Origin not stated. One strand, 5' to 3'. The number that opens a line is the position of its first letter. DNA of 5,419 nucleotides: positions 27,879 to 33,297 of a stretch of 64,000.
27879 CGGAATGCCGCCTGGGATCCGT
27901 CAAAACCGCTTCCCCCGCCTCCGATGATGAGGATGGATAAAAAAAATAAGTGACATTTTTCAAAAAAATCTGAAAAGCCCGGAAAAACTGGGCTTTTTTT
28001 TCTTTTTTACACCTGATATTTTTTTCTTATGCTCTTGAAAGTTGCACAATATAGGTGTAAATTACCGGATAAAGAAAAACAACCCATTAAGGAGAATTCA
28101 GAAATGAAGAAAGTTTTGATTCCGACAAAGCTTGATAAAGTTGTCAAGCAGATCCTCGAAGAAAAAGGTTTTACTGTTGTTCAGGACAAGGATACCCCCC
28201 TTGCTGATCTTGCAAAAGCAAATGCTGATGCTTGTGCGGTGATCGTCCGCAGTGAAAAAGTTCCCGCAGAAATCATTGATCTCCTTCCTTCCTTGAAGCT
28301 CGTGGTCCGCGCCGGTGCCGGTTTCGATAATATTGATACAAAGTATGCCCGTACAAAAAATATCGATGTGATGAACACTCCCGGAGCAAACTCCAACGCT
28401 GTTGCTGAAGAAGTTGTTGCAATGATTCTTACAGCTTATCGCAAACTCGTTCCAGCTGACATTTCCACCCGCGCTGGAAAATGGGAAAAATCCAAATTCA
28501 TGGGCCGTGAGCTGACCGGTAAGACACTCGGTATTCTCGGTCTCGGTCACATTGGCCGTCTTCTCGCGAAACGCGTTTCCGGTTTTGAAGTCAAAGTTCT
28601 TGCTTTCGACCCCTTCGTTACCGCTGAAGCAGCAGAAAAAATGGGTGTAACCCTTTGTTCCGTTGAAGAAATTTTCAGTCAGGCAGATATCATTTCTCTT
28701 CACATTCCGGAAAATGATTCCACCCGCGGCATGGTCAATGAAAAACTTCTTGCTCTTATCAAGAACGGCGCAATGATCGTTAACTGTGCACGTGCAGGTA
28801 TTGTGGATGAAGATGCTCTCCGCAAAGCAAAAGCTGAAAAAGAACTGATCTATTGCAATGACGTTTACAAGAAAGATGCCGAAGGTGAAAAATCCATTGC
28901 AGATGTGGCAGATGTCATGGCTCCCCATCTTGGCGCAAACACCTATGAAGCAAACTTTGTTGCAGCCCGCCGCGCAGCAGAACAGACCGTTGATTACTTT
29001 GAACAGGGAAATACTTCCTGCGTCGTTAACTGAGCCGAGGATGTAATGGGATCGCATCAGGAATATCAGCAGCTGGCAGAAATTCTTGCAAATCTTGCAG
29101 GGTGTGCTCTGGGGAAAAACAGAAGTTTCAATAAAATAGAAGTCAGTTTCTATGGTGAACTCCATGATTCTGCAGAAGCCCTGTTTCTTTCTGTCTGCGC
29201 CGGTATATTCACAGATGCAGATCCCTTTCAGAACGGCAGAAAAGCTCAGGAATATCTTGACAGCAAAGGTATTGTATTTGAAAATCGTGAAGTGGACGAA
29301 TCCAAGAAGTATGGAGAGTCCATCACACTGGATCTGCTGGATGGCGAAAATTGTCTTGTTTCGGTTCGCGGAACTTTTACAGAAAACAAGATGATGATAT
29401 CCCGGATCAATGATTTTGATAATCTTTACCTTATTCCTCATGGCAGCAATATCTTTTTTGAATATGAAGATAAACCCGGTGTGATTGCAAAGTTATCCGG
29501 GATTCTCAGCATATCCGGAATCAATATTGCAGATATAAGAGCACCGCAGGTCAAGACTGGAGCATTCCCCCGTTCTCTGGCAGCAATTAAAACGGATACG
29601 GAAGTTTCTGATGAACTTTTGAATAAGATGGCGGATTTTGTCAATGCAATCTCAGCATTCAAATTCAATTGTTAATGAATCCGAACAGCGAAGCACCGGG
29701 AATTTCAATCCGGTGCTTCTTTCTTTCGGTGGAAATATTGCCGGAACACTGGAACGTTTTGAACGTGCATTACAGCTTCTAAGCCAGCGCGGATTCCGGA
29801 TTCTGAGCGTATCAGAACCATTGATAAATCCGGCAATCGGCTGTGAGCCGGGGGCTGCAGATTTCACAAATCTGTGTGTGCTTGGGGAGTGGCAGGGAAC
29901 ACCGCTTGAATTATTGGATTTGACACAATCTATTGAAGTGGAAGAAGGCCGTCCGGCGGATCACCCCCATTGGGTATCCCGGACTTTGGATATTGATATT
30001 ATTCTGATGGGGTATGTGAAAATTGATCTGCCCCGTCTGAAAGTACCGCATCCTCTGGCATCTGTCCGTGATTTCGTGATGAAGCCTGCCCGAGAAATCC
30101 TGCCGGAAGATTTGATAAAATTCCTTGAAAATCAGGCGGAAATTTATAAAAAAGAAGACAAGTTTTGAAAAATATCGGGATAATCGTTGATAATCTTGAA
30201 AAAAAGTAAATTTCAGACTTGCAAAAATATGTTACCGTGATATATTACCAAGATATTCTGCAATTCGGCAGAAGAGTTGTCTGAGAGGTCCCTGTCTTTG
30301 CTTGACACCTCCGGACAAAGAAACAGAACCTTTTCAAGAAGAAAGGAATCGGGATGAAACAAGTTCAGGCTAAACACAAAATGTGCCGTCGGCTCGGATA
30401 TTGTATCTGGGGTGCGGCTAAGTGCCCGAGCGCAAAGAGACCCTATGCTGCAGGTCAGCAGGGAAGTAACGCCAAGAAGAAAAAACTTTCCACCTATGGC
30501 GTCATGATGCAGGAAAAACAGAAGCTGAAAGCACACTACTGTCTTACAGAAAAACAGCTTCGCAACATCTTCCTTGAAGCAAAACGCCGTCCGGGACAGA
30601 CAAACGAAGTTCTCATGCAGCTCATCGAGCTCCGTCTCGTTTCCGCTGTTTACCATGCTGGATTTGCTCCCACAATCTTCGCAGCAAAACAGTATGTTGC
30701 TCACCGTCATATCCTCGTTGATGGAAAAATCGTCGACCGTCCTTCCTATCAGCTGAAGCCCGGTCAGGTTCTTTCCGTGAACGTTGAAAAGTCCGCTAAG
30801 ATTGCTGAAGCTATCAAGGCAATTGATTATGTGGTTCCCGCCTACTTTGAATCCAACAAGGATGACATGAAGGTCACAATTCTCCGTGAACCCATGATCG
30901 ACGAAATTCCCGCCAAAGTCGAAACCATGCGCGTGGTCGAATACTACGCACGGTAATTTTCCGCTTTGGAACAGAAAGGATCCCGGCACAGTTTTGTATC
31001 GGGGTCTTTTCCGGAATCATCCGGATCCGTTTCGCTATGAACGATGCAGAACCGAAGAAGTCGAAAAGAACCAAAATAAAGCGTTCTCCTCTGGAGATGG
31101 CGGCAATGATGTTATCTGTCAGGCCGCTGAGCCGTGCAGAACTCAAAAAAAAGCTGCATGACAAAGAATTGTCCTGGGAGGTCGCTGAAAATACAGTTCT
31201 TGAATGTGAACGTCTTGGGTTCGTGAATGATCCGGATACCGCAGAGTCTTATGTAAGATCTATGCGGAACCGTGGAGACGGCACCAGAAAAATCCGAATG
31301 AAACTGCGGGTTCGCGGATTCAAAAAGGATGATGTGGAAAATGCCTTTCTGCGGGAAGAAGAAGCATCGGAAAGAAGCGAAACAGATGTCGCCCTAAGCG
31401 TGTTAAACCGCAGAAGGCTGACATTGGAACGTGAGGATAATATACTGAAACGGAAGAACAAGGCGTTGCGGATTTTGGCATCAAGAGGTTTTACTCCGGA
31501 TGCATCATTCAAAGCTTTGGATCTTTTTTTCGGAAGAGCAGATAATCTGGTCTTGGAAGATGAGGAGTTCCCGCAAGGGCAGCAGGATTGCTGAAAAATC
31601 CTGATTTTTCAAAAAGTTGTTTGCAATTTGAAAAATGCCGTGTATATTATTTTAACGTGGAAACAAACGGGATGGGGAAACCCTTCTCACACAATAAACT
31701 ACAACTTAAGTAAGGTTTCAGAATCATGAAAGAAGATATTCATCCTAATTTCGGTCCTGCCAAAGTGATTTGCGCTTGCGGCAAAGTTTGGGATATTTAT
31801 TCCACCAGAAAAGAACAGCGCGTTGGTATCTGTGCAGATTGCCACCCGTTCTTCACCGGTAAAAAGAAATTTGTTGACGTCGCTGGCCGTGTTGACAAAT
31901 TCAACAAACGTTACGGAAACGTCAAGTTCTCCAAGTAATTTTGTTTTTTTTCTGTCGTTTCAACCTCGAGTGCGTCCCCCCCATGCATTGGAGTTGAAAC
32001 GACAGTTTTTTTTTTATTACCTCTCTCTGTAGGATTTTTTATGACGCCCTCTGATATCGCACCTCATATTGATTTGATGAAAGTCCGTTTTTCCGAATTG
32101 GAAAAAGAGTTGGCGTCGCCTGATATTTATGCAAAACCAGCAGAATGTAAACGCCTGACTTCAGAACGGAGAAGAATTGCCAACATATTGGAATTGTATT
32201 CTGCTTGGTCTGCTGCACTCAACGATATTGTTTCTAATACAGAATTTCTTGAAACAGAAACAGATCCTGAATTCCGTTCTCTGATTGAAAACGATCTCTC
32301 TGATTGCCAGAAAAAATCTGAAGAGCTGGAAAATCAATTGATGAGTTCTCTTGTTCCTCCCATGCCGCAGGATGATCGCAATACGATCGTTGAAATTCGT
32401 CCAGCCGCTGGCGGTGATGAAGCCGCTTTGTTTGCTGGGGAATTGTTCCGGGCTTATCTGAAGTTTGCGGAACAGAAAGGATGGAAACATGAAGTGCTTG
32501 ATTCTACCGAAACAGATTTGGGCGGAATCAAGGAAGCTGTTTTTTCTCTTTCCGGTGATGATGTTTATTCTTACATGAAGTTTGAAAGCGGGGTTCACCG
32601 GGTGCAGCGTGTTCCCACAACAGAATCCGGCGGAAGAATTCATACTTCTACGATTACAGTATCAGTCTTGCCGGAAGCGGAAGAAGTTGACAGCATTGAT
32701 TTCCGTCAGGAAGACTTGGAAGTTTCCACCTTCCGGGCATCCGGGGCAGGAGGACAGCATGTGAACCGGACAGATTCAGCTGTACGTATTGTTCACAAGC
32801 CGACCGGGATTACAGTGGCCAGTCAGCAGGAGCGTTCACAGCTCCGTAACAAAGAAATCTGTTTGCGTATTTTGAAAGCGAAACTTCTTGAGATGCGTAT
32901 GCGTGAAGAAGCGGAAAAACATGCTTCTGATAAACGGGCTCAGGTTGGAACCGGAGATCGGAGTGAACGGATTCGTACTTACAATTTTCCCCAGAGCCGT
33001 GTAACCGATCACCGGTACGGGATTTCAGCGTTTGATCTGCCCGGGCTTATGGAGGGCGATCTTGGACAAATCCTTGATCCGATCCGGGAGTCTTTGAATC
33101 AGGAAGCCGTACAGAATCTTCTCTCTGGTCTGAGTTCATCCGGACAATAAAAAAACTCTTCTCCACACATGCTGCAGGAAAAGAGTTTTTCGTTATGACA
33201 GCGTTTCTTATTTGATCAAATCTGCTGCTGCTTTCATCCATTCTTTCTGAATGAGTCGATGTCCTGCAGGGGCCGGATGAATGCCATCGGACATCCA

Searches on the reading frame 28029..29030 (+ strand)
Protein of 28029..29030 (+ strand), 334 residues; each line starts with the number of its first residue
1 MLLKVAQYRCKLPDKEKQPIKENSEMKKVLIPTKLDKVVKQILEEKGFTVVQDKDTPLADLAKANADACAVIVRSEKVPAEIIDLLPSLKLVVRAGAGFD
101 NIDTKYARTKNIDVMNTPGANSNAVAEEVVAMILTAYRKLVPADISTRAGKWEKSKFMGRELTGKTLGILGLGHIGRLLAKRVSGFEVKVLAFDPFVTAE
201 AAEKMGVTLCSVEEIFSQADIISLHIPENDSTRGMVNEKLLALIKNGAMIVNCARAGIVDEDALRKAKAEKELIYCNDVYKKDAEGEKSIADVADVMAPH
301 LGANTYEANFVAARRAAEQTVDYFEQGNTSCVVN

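Call 69: search_protein_families(library=pfam, proteins=[window:28029-29030:+], max_evalue=0.001)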
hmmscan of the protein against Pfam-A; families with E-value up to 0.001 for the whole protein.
window:28029-29030:+ (334 aa): 5 families
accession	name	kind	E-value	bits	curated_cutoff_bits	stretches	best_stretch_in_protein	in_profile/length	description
PF02826.25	2-Hacid_dh_C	-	8.4e-47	159.3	25.1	1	130-301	1-177/178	D-isomer specific 2-hydroxyacid dehydrogenase, NAD binding domain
PF00389.36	2-Hacid_dh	-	6.3e-27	94.3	24.6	1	30-334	2-134/134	D-isomer specific 2-hydroxyacid dehydrogenase, catalytic domain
PF03446.21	NAD_binding_2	-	9.4e-09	35.9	21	1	167-273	2-112/161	NAD binding domain of 6-phosphogluconate dehydrogenase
PF07991.19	KARI_N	-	6.8e-07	29.5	20.6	1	162-251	2-92/165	Acetohydroxy acid isomeroreductase, NADPH-binding domain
PF00670.27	AdoHcyase_NAD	-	0.00095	19.7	27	0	162-274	21-131/162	S-adenosyl-L-homocysteine hydrolase, NAD binding domain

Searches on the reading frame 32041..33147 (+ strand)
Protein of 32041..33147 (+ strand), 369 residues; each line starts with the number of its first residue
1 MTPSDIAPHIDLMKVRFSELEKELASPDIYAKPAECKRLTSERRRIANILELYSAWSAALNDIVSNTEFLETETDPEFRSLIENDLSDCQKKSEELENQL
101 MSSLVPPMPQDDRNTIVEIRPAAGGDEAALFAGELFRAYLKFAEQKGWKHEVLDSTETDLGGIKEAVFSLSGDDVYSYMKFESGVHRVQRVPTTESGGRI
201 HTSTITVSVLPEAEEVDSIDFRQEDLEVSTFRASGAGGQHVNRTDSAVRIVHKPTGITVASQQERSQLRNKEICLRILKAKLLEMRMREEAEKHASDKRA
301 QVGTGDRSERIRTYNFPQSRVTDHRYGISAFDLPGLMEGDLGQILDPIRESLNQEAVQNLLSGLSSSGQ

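Call 35: search_protein_families(library=pfam, proteins=[window:32041-33147:+], max_evalue=0.001)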
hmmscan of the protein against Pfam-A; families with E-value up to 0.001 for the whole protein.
window:32041-33147:+ (369 aa): 2 families
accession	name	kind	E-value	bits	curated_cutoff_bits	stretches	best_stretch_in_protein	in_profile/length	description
PF03462.23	PCRF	-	5.9e-67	225.7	24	1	14-207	2-194/194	PCRF domain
PF00472.26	RF-1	-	3.3e-41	140.3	35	1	216-325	3-116/116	RF-1 domain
